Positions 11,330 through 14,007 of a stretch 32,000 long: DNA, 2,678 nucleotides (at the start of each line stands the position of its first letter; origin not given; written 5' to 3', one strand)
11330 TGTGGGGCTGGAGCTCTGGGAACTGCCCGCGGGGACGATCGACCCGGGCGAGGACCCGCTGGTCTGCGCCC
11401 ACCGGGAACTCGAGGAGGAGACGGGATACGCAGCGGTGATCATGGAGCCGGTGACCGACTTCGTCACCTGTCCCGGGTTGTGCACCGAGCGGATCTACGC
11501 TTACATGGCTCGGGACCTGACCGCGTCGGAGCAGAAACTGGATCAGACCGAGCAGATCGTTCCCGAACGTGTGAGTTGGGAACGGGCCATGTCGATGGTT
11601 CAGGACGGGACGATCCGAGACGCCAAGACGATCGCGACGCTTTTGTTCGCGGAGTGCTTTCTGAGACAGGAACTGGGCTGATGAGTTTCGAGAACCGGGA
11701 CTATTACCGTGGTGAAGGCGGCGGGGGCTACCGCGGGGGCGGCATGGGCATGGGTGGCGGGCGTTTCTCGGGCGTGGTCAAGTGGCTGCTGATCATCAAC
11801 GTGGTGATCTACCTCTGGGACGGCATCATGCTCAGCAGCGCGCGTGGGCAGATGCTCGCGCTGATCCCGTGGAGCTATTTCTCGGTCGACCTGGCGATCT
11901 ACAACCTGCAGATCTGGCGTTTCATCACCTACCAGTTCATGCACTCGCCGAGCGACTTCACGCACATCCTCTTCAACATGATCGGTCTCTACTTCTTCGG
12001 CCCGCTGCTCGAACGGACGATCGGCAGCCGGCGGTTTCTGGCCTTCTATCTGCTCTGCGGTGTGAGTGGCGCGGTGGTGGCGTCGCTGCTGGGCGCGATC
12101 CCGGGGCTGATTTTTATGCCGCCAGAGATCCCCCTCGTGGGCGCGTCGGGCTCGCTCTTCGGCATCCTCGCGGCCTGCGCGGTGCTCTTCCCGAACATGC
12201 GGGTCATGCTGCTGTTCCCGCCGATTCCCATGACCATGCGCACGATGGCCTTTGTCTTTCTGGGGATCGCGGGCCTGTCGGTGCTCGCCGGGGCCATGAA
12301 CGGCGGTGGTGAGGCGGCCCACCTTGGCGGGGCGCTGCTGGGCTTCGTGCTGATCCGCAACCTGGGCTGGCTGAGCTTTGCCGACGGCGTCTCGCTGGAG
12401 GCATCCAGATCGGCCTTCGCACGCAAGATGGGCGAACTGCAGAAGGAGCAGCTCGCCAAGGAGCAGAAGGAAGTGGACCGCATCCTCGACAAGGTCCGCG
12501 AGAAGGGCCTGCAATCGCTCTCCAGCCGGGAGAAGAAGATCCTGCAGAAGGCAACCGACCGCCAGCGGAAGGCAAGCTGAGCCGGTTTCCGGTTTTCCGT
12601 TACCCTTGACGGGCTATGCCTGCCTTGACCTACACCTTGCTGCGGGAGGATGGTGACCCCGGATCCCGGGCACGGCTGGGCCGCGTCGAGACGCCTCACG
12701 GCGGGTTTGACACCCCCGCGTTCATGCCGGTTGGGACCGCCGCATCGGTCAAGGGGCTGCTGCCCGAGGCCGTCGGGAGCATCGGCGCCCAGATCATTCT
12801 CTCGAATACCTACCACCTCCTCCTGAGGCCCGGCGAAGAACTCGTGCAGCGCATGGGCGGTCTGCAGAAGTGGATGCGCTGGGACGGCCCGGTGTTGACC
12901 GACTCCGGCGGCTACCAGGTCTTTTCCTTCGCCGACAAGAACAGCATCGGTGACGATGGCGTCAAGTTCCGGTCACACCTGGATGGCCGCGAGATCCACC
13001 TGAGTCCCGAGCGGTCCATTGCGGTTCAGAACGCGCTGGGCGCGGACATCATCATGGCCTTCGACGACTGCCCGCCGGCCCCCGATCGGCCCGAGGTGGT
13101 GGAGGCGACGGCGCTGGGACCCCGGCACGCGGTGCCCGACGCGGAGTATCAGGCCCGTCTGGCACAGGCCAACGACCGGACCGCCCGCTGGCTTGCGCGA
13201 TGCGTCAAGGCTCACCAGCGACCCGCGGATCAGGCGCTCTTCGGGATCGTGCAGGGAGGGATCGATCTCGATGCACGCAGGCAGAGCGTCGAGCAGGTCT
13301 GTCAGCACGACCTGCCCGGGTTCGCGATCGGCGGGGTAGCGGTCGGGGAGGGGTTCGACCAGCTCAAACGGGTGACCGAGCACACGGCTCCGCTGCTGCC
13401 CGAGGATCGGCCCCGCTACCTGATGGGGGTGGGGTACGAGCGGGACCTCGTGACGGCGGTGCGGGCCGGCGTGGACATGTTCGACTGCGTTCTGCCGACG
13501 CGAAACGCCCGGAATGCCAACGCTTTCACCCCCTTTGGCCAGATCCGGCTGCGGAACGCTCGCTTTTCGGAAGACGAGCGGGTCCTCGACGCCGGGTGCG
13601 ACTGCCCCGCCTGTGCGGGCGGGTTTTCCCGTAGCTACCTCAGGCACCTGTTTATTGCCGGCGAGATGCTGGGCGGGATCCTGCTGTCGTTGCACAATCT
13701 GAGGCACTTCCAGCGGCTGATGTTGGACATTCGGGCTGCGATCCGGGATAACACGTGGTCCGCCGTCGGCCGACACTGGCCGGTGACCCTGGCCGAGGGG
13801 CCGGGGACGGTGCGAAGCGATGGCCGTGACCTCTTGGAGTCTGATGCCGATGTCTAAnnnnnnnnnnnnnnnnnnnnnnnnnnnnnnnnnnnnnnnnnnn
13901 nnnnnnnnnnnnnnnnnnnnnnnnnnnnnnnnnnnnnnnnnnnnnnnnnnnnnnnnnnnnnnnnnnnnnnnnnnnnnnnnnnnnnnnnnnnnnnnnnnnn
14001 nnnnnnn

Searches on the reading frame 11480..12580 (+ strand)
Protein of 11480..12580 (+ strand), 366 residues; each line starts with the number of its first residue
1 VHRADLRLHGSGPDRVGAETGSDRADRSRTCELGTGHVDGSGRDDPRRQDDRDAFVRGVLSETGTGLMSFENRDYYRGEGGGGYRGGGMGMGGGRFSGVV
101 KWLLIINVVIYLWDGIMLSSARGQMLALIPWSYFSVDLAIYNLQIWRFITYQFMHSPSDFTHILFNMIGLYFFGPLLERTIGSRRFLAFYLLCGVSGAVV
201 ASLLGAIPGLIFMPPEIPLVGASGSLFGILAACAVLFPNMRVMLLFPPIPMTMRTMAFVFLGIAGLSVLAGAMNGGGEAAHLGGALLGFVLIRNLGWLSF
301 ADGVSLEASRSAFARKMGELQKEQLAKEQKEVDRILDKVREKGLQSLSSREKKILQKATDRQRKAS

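Call 52: search_protein_families(library=pfam, proteins=[window:11480-12580:+], max_evalue=0.001)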
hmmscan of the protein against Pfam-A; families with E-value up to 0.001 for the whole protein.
window:11480-12580:+ (366 aa): 4 families
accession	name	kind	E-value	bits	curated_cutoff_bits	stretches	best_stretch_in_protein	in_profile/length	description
PF01694.28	Rhomboid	-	8.8e-29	101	22.6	1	144-292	3-137/143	Rhomboid domain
PF20216.3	DUF6576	-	8.3e-10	39.1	27.3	1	325-356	11-42/47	Family of unknown function (DUF6576)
PF04511.20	DER1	-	1.7e-05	25.3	26.6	1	130-206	27-101/191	Der1-like family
PF08551.15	DUF1751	-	3.6e-05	24.7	22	1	145-232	8-96/99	Eukaryotic integral membrane protein (DUF1751)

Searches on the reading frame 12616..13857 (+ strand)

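Call 10: search_protein_families(library=pfam, proteins=[window:12616-13857:+], max_evalue=0.001)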
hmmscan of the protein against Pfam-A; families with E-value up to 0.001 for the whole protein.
window:12616-13857:+ (413 aa): 1 family
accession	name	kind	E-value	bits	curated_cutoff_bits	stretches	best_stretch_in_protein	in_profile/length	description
PF01702.25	TGT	-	6e-141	470.1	26.3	1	18-384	2-347/357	Queuine tRNA-ribosyltransferase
